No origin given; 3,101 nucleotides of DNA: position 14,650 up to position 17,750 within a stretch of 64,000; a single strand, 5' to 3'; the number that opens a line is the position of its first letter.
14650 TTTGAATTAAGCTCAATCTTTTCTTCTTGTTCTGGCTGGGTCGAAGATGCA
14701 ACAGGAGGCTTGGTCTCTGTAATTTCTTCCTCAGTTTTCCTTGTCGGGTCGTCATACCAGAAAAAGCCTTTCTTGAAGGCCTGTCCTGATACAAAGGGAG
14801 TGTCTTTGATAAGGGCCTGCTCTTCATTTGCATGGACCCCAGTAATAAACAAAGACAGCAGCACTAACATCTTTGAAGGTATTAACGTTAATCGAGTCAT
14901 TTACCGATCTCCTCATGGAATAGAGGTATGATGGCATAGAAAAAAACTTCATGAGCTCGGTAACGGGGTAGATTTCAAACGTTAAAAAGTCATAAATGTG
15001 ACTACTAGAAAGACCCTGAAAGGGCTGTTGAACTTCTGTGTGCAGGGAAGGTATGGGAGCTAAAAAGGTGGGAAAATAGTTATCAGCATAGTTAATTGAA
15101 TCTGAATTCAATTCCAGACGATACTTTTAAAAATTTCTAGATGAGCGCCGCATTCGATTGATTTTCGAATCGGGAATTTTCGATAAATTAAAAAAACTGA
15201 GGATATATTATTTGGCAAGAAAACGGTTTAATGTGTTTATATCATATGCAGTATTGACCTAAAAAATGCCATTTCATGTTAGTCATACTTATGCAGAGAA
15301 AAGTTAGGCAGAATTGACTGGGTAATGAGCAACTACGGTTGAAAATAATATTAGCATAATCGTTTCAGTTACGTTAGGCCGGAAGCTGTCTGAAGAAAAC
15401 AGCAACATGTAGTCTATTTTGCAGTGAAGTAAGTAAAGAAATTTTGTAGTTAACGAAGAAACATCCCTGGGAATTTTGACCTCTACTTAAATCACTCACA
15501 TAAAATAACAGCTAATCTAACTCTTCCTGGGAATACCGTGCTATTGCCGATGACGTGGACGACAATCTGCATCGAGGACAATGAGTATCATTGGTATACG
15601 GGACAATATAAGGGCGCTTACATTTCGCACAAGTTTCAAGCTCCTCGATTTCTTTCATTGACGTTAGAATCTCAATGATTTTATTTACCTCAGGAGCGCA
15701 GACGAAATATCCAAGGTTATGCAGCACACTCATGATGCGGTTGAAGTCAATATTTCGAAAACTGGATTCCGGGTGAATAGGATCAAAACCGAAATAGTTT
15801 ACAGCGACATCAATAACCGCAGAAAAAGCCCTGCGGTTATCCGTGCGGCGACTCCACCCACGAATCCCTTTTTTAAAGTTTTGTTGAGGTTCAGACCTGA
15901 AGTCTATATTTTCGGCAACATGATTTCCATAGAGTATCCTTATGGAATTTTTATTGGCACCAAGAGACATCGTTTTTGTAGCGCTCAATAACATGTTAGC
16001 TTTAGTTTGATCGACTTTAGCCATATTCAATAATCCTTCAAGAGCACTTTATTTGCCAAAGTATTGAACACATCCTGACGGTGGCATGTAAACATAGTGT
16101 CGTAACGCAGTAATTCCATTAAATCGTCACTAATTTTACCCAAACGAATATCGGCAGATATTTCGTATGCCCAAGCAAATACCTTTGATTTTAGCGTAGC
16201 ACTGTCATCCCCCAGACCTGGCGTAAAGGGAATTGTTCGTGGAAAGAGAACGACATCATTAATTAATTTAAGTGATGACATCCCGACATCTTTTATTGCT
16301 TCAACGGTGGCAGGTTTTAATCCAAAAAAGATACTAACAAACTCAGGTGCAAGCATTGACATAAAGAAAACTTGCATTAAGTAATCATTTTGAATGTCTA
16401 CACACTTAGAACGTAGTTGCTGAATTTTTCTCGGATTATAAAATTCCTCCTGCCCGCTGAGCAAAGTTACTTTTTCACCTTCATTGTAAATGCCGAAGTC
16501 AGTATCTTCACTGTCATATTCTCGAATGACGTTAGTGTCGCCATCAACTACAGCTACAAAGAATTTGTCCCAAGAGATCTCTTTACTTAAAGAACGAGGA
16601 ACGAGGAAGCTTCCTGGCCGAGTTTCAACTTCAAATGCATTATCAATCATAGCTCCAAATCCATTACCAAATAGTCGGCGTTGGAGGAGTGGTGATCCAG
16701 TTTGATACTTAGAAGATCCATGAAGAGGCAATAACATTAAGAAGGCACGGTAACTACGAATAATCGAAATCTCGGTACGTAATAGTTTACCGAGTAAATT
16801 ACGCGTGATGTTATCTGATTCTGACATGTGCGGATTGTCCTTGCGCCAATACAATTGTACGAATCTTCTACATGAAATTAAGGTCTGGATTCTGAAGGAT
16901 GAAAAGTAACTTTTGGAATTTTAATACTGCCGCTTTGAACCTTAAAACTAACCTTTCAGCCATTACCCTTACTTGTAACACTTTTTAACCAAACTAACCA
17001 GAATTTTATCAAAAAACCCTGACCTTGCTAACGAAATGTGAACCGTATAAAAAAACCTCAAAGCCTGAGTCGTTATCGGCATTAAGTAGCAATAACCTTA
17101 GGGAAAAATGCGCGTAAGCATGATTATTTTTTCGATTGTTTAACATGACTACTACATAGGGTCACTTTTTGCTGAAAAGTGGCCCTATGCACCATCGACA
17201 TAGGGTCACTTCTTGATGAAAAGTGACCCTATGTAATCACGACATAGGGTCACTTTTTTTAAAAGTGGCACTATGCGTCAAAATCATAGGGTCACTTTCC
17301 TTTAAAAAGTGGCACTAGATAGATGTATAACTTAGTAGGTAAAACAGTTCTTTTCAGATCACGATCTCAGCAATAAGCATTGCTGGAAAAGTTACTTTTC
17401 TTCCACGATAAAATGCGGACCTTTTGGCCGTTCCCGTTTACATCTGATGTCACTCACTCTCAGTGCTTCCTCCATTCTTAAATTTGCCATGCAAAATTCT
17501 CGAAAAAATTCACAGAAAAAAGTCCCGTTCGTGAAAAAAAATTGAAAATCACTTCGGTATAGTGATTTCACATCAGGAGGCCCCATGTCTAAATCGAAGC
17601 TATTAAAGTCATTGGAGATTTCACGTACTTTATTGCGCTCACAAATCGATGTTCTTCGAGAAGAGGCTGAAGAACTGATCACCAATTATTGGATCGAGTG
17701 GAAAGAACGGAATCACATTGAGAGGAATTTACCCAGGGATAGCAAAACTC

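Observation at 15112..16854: Two translationally coupled genes plus an AT-rich leader between oriT and trhF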

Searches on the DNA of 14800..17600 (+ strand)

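Call 4: search_dna_similar(query=window:14800-17600:+, collection=plasmids, mode=near, max_rows=30, rows=spread)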
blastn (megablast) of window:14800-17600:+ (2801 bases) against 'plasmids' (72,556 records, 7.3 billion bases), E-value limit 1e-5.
Records with a match: 1431; places in all: 1457; records where one place covers at least 80% of the query: 342.
Best place of each record, by identity: >=99% 236; 95-99% 8; 90-95% 2; 80-90% 224; 60-80% 961.
By first word of the organism name: Escherichia 620; Salmonella 341; Enterobacter 273; Klebsiella 84; Citrobacter 64; Leclercia 14; Raoultella 8; Shigella 7; Serratia 7; Cronobacter 3; and 7 more.
By predicted mobility (MOB-suite, as given by PLSDB): conjugative 1230; mobilizable 135; non-mobilizable 66.
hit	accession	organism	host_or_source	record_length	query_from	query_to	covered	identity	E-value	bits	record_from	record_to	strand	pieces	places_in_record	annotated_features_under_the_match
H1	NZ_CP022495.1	Salmonella enterica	-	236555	1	2801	100%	100.0%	0e+0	5173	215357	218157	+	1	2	hypothetical protein (x2) | thioredoxin family protein | mobI: conjugative transfer protein MobI(A/C)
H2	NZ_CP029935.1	Salmonella enterica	-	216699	1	2801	100%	100.0%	0e+0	5168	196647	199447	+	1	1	hypothetical protein (x2) | thioredoxin family protein | mobI: conjugative transfer protein MobI(A/C)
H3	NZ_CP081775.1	Escherichia coli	-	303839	1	2801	100%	99.9%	0e+0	5156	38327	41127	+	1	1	hypothetical protein (x2) | thioredoxin family protein | mobI: conjugative transfer protein MobI(A/C)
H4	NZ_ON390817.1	Klebsiella pneumoniae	-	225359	1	2801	100%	99.6%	0e+0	5118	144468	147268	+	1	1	hypothetical protein (x2) | thioredoxin family protein | mobI: conjugative transfer protein MobI(A/C)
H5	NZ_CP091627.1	Salmonella enterica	Homo sapiens,feces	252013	1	2801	100%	99.6%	0e+0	5107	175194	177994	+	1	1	hypothetical protein (x2) | thioredoxin family protein | mobI: conjugative transfer protein MobI(A/C)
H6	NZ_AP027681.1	Escherichia coli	-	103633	1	2799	87%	85.9%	0e+0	2578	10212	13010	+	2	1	hypothetical protein | thioredoxin family protein | mobI: conjugative transfer protein MobI(A/C)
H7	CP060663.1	Citrobacter freundii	Homo sapiens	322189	1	2799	83%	87.2%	0e+0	2644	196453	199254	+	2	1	trhR | hypothetical protein | thioredoxin family protein | plasmid transfer protein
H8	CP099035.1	Escherichia coli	culture,Pooled faeces sample collected ...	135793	581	2799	79%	85.6%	0e+0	2322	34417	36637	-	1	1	hypothetical protein (x2) | plasmid transfer protein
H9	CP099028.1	Escherichia coli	culture,Pooled faeces sample collected ...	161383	581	2799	79%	85.1%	0e+0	2250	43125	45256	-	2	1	hypothetical protein (x2) | plasmid transfer protein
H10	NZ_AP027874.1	Escherichia coli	-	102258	1001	2605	57%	86.6%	0e+0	1766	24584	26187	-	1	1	hypothetical protein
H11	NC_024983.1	Salmonella enterica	-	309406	714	2534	65%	75.6%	0e+0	865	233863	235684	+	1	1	hypothetical protein (x2)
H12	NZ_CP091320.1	Enterobacter sp. JH25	Homo sapiens,cell bacteria,urine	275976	714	2534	65%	75.6%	0e+0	865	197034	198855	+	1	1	hypothetical protein (x2)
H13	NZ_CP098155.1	Klebsiella pneumoniae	Canis lupus familiaris,Rectal swab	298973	714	2534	65%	75.6%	0e+0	865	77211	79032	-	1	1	hypothetical protein (x2)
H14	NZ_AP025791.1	Enterobacter hormaechei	Homo sapiens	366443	714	2534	65%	75.6%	0e+0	865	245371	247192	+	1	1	hypothetical protein (x2)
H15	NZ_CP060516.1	Salmonella enterica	-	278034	714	2534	65%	75.6%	0e+0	865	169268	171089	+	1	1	hypothetical protein (x2)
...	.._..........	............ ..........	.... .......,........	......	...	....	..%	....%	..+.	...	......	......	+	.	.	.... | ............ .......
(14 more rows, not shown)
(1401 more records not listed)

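Call 5: get_annotated_region(hit=H1, flank=4000)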
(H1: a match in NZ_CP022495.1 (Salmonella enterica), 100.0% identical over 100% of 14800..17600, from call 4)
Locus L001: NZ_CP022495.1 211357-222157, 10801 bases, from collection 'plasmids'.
description: Salmonella enterica subsp. enterica serovar Derby strain SA20035215 plasmid unnamed1, complete sequence
organism: Salmonella enterica (NCBI taxid 28144)
taxonomy: Bacteria; Pseudomonadota; Gammaproteobacteria; Enterobacterales; Enterobacteriaceae; Salmonella; Salmonella enterica
host: -; source: -; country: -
typing (MOB-suite, as given by PLSDB): conjugative; replicon IncHI1B; relaxase MOBH; mating-pair formation MPF_F
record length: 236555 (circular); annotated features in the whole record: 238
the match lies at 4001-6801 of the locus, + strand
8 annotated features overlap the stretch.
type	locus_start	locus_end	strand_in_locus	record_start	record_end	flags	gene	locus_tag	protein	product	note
CDS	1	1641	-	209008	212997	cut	-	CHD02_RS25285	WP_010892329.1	conjugal transfer protein TraG N-terminal domain-containing protein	-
CDS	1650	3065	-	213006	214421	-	trhH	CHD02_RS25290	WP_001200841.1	IncHI-type conjugal transfer protein TrhH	-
CDS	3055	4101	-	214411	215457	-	-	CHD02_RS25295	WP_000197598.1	thioredoxin family protein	-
CDS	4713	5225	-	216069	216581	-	-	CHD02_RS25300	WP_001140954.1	hypothetical protein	-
CDS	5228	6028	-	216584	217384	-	-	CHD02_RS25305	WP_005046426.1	hypothetical protein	-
CDS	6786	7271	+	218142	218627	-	mobI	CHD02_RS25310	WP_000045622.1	conjugative transfer protein MobI(A/C)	-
CDS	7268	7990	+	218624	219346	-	-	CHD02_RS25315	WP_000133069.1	hypothetical protein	-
CDS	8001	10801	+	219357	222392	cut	mobH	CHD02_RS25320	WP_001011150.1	MobH family relaxase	-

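Call 6: get_annotated_region(hit=H7, flank=3000)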
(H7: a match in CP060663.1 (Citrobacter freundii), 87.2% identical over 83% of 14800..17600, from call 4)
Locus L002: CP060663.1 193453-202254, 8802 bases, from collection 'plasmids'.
description: Citrobacter freundii strain MGH281 plasmid unnamed1, complete sequence
organism: Citrobacter freundii (NCBI taxid 546)
taxonomy: Bacteria; Pseudomonadota; Gammaproteobacteria; Enterobacterales; Enterobacteriaceae; Citrobacter; Citrobacter freundii
host: -; source: Homo sapiens; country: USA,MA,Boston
typing (MOB-suite, as given by PLSDB): conjugative; replicon IncHI1B,IncP; relaxase MOBH,MOBP; mating-pair formation MPF_F
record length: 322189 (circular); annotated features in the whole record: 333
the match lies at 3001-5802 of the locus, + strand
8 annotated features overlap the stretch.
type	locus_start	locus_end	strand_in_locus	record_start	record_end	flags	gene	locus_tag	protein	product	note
CDS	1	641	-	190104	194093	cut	-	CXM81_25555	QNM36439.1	conjugal transfer protein TraG N-terminal domain-containing protein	-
CDS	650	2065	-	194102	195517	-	trhH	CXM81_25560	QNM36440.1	IncHI-type conjugal transfer protein TrhH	-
CDS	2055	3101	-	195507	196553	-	-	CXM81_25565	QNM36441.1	thioredoxin family protein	-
CDS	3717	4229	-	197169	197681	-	-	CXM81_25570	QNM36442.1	hypothetical protein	-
CDS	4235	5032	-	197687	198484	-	-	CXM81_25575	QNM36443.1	trhR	-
CDS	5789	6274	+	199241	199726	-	-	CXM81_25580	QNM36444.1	plasmid transfer protein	-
CDS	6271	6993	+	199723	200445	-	-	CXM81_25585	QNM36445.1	hypothetical protein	-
CDS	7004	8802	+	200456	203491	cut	-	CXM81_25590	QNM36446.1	TraI domain-containing protein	-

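Call 7: get_annotated_region(hit=H18, flank=3000)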
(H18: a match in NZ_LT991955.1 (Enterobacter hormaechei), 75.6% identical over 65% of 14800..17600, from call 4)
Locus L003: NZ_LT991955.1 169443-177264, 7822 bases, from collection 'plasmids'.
description: Enterobacter hormaechei subsp. steigerwaltii isolate C309 plasmid pC309-VIM4
organism: Enterobacter hormaechei (NCBI taxid 299766)
taxonomy: Bacteria; Pseudomonadota; Gammaproteobacteria; Enterobacterales; Enterobacteriaceae; Enterobacter; Enterobacter hormaechei
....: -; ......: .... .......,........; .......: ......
typing (MOB-suite, as given by PLSDB): conjugative; replicon IncHI2A,rep_cluster_1088; relaxase MOBH; mating-pair formation MPF_F
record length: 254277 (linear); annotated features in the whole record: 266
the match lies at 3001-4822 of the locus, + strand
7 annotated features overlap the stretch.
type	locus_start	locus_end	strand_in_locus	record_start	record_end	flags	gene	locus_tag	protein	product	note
CDS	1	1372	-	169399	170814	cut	trhH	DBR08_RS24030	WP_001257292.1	IncHI-type conjugal transfer protein TrhH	-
CDS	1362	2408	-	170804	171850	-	-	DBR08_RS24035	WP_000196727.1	thioredoxin family protein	-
CDS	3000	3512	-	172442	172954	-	-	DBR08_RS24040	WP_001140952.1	hypothetical protein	-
CDS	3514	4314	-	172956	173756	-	-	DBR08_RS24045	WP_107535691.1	trhR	-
CDS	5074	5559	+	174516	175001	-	mobI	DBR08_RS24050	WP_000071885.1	conjugative transfer protein MobI(A/C)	-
CDS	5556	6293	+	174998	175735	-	-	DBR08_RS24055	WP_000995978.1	hypothetical protein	-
CDS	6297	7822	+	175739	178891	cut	mobH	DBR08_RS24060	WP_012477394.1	MobH family relaxase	-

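Call 9: search_dna_similar(query=window:15112-16854:+, collection=plasmids, mode=near, max_rows=40, rows=best)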
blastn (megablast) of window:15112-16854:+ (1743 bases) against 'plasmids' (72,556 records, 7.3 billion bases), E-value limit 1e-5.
Records with a match: 460; places in all: 474; records where one place covers at least 80% of the query: 340.
Best place of each record, by identity: >=99% 237; 95-99% 6; 80-90% 217.
By first word of the organism name: Escherichia 289; Salmonella 87; Citrobacter 31; Klebsiella 26; Enterobacter 12; Shigella 5; Leclercia 4; Morganella 2; Pantoea 2; Enterobacteriaceae 1; and 1 more.
By predicted mobility (MOB-suite, as given by PLSDB): conjugative 269; mobilizable 132; non-mobilizable 59.
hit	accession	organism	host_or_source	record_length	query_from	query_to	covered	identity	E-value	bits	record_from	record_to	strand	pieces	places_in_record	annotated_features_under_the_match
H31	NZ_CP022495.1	Salmonella enterica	-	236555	1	1743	100%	100.0%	0e+0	3219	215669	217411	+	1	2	hypothetical protein (x2)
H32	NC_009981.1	Salmonella enterica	-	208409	1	1743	100%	100.0%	0e+0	3219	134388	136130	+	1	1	hypothetical protein (x2)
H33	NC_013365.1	Escherichia coli O111:H- str. 11128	-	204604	1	1743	100%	100.0%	0e+0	3219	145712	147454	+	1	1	hypothetical protein (x2)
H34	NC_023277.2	Escherichia coli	-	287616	1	1743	100%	100.0%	0e+0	3219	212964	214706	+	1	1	hypothetical protein (x2)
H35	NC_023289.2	Escherichia coli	-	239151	1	1743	100%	100.0%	0e+0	3219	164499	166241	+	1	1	hypothetical protein (x2)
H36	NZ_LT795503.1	Escherichia coli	Sus scrofa domestica,pig feces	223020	1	1743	100%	100.0%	0e+0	3219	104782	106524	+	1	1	hypothetical protein (x2)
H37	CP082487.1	Salmonella enterica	Animal-Turkey-Young Turkey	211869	1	1743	100%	100.0%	0e+0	3219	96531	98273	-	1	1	trhR | hypothetical protein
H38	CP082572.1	Salmonella enterica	ground turkey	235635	1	1743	100%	100.0%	0e+0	3219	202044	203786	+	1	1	trhR | hypothetical protein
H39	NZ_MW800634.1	Escherichia coli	-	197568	1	1743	100%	100.0%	0e+0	3219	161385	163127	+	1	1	hypothetical protein (x2)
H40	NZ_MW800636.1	Escherichia coli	-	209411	1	1743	100%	100.0%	0e+0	3219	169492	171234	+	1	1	hypothetical protein (x2)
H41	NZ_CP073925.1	Escherichia coli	Poultry,pure culture,Cloacal sample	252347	1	1743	100%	100.0%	0e+0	3219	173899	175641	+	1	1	hypothetical protein (x2)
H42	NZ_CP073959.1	Escherichia coli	Poultry,pure culture,Cloacal sample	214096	1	1743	100%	100.0%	0e+0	3219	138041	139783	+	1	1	hypothetical protein (x2)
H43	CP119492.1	Salmonella enterica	comminuted chicken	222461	1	1743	100%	100.0%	0e+0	3219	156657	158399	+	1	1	trhR | hypothetical protein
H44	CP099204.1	Escherichia coli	culture,Pooled sediment sample ...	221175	1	1743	100%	100.0%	0e+0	3219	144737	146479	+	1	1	trhR | hypothetical protein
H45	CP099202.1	Escherichia coli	culture,Pooled sediment sample ...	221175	1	1743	100%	100.0%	0e+0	3219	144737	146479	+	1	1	trhR | hypothetical protein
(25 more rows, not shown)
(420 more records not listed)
